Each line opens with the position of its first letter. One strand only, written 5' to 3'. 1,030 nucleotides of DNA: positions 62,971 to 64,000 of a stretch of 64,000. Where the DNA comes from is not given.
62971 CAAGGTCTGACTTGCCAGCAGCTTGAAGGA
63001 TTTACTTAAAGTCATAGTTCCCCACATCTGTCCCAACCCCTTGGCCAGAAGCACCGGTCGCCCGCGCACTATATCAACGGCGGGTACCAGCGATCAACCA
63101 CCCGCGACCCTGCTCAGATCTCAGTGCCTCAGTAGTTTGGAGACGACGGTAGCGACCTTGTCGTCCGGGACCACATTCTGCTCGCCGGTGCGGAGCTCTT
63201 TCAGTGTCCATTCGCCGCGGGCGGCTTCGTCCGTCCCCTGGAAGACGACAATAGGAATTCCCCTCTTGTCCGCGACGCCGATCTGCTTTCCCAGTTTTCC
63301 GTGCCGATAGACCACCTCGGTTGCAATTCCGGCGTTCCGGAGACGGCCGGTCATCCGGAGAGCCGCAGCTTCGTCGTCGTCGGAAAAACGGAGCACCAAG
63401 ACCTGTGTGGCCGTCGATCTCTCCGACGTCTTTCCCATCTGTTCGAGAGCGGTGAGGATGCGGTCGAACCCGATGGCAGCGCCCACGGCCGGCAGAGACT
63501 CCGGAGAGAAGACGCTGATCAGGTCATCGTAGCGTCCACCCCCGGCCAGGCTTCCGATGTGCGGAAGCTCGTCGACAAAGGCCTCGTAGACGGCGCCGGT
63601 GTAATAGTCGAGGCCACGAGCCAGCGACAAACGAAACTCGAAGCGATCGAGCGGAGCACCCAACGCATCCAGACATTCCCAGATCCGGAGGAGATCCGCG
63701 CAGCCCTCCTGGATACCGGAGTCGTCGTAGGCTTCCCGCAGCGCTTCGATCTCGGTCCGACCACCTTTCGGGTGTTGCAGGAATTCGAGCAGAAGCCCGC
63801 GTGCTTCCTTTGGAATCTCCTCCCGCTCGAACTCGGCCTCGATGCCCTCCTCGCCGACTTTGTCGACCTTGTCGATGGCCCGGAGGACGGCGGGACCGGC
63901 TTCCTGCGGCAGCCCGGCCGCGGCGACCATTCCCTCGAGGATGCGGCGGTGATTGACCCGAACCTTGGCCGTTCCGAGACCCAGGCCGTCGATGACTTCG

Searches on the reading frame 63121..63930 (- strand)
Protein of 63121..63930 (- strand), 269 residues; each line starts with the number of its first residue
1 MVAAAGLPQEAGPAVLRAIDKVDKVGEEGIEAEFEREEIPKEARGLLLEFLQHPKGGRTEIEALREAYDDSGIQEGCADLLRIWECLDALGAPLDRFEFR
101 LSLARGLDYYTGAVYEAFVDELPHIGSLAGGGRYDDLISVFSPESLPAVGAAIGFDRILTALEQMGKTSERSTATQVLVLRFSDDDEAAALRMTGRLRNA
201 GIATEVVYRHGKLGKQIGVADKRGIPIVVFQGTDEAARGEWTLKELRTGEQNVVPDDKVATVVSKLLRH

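Call 35: search_protein_families(library=pfam, proteins=[window:63121-63930:-], max_evalue=0.001)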
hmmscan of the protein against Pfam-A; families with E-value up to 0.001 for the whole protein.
window:63121-63930:- (269 aa): 2 families
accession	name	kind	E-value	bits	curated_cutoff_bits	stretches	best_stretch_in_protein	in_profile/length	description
PF13393.11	tRNA-synt_His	-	3.5e-17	63.1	25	1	3-158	161-308/308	Histidyl-tRNA synthetase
PF03129.25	HGTP_anticodon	-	2e-14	53.9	21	1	176-265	1-93/94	Anticodon binding domain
